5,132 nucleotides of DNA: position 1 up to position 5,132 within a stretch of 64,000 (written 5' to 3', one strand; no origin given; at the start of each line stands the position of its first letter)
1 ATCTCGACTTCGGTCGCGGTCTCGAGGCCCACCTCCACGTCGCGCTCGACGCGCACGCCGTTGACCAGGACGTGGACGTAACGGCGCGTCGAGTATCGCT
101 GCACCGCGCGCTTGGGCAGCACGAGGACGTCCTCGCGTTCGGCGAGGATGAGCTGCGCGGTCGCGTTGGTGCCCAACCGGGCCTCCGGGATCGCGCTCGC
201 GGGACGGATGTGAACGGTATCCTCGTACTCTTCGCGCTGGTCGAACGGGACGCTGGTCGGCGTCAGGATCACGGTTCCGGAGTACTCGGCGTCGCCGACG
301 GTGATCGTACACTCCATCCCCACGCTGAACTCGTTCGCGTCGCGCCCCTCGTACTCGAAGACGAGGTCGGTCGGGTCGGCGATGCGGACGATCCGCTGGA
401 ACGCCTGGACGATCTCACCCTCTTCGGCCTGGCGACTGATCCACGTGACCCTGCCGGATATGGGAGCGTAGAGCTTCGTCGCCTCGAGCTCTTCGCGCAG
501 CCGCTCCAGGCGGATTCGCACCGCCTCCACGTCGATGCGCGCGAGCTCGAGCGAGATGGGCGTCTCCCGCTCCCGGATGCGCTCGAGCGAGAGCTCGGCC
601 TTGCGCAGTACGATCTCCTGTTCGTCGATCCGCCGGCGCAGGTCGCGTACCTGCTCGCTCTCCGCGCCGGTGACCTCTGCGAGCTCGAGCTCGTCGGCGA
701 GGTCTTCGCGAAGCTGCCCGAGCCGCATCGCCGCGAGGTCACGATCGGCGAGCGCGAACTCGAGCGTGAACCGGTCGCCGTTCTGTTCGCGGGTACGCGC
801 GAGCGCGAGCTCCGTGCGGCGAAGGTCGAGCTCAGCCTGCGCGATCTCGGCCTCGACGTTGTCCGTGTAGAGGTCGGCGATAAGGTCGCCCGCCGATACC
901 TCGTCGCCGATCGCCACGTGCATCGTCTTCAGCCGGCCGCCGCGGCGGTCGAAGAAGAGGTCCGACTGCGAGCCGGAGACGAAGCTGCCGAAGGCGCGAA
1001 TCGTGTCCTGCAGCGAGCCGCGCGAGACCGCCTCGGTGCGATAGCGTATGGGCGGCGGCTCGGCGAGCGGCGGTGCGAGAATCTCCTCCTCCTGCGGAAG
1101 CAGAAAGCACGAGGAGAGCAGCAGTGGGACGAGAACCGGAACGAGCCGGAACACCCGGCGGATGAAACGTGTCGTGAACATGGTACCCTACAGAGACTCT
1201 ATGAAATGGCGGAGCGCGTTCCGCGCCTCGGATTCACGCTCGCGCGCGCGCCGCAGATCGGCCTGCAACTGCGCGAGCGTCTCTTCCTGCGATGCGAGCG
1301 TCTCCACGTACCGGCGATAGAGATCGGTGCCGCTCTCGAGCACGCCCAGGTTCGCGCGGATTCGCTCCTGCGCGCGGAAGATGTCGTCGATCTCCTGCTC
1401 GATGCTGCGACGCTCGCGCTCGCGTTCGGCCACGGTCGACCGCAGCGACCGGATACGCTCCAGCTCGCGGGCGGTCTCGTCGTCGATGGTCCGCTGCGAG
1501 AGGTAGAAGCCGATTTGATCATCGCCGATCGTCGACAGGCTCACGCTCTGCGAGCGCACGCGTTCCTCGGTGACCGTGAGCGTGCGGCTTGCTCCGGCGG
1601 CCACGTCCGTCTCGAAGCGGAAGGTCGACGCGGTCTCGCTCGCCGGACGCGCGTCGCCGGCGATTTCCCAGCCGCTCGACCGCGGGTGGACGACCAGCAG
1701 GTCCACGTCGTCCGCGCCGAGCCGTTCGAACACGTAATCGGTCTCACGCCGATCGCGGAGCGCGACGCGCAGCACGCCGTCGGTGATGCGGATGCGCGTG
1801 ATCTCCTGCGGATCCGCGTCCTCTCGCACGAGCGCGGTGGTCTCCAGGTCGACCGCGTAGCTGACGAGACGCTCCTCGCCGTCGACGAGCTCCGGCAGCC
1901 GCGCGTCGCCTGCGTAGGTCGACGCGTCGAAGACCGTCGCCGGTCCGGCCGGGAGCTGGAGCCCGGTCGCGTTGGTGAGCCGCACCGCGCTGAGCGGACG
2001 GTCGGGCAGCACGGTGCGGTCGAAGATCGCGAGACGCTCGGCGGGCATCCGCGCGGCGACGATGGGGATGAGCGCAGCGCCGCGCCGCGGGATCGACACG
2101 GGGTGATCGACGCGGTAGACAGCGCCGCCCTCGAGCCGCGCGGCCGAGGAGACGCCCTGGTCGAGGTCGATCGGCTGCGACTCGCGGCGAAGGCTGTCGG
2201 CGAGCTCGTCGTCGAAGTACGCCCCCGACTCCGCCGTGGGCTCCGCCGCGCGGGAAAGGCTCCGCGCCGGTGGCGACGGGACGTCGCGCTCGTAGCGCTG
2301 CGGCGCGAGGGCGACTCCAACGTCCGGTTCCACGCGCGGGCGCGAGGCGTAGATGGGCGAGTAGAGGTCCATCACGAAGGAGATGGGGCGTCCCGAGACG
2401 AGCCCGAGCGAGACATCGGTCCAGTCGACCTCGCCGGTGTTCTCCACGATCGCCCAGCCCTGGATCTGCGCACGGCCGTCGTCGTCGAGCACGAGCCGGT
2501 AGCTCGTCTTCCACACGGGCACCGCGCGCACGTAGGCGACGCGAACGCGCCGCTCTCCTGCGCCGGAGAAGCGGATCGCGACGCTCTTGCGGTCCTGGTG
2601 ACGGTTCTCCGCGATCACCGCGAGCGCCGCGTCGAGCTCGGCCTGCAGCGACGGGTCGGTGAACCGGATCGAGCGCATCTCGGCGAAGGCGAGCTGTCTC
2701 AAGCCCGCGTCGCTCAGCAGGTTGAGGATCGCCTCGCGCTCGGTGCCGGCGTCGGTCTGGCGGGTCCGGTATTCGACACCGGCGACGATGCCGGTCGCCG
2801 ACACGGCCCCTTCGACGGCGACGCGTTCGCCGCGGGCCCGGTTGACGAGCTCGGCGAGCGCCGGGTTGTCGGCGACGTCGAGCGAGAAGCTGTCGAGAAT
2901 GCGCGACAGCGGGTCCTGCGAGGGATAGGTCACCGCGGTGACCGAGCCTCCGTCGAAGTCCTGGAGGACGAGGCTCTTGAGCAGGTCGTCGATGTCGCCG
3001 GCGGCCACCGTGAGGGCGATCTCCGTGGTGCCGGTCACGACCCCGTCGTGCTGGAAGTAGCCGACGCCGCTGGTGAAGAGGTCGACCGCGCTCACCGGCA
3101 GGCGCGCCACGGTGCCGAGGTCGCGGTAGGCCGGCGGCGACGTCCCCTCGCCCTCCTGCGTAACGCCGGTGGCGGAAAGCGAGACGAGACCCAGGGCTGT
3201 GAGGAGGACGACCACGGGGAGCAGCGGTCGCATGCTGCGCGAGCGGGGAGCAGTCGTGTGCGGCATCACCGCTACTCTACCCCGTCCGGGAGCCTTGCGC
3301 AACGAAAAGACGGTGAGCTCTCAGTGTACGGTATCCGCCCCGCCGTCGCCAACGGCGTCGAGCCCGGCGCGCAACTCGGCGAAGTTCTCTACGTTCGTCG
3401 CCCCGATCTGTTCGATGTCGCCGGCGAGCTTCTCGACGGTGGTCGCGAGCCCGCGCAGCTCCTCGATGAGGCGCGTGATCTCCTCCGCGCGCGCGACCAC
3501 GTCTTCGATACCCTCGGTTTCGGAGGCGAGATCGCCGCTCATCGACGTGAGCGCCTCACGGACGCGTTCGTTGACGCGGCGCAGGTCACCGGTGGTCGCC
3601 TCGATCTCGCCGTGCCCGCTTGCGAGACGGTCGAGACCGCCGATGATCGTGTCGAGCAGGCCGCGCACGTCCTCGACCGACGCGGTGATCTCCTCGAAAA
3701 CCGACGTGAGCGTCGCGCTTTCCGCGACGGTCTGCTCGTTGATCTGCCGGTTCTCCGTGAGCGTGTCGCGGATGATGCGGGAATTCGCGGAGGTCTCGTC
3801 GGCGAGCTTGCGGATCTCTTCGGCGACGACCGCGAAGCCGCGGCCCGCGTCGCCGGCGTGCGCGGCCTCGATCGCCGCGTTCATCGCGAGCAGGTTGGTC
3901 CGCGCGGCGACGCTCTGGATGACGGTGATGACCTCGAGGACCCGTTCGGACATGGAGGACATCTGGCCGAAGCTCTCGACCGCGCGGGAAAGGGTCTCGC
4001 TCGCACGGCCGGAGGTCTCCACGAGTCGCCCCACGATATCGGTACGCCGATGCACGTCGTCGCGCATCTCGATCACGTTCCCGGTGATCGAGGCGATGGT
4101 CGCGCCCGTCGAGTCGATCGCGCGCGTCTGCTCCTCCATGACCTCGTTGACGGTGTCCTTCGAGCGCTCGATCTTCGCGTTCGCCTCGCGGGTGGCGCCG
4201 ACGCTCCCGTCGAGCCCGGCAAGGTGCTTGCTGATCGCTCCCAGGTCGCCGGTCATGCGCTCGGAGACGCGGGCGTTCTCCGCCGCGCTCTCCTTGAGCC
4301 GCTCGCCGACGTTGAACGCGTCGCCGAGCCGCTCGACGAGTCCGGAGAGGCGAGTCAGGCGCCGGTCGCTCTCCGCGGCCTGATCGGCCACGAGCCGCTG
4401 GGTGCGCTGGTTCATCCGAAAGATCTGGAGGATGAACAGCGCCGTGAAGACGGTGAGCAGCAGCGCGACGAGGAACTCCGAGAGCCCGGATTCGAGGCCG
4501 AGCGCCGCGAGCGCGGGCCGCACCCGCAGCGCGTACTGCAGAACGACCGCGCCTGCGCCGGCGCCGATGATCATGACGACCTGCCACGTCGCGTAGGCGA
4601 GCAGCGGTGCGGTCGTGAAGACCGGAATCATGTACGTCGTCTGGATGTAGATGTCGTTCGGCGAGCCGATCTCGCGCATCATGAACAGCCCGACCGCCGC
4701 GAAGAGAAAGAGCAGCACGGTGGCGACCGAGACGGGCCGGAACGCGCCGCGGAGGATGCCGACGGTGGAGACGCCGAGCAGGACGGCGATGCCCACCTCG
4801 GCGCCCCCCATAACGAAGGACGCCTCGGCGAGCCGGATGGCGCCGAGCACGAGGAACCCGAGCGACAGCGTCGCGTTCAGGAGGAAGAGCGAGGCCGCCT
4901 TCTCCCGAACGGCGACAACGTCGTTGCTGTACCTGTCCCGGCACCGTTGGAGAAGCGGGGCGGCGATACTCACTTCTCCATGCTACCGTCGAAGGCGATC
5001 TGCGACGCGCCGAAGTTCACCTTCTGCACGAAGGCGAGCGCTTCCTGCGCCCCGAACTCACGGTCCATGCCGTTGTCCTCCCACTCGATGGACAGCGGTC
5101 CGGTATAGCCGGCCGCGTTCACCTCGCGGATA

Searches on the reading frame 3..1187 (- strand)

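Call 74: search_protein_families(library=pfam, proteins=[window:3-1187:-], max_evalue=0.00001)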
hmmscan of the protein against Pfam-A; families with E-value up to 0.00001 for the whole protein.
window:3-1187:- (395 aa): 2 families
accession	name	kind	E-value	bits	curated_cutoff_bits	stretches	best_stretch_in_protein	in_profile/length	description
PF13437.12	HlyD_3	-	3.9e-07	31.2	22.2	0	239-305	2-72/106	HlyD family secretion protein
PF16576.10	HlyD_D23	-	2e-06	27.7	30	0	80-297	24-169/214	Barrel-sandwich domain of CusB or HlyD membrane-fusion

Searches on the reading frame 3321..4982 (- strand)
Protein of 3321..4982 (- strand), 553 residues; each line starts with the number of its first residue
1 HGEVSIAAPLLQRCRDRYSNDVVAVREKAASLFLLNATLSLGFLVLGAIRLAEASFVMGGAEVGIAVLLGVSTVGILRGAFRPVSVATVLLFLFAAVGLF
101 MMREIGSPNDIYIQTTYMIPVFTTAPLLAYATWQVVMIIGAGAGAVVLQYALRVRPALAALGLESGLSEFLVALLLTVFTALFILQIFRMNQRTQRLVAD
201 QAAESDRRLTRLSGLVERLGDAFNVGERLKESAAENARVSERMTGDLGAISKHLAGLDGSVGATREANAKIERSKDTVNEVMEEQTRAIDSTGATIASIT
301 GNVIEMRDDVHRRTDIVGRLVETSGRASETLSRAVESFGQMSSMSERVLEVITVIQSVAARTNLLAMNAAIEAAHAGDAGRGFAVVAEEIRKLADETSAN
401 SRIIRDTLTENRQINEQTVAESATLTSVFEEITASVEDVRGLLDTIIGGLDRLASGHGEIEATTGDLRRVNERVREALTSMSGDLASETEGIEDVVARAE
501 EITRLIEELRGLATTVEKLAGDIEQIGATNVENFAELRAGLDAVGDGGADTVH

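Call 33: search_protein_families(library=pfam, proteins=[window:3321-4982:-], max_evalue=0.001)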
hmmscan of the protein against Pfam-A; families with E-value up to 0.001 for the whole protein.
window:3321-4982:- (553 aa): 3 families
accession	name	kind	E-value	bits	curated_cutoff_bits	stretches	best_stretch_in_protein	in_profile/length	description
PF00015.26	MCPsignal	-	1.2e-26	94.1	34.6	1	328-482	15-169/172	Methyl-accepting chemotaxis protein (MCP) signalling domain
PF04513.17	Baculo_PEP_C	-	0.00062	20.3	38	0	425-534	29-134/140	Baculovirus polyhedron envelope protein, PEP, C terminus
PF23404.1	FAZ1_C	-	0.00099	19.6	27.6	0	504-525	6-27/35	FAZ1, C-terminal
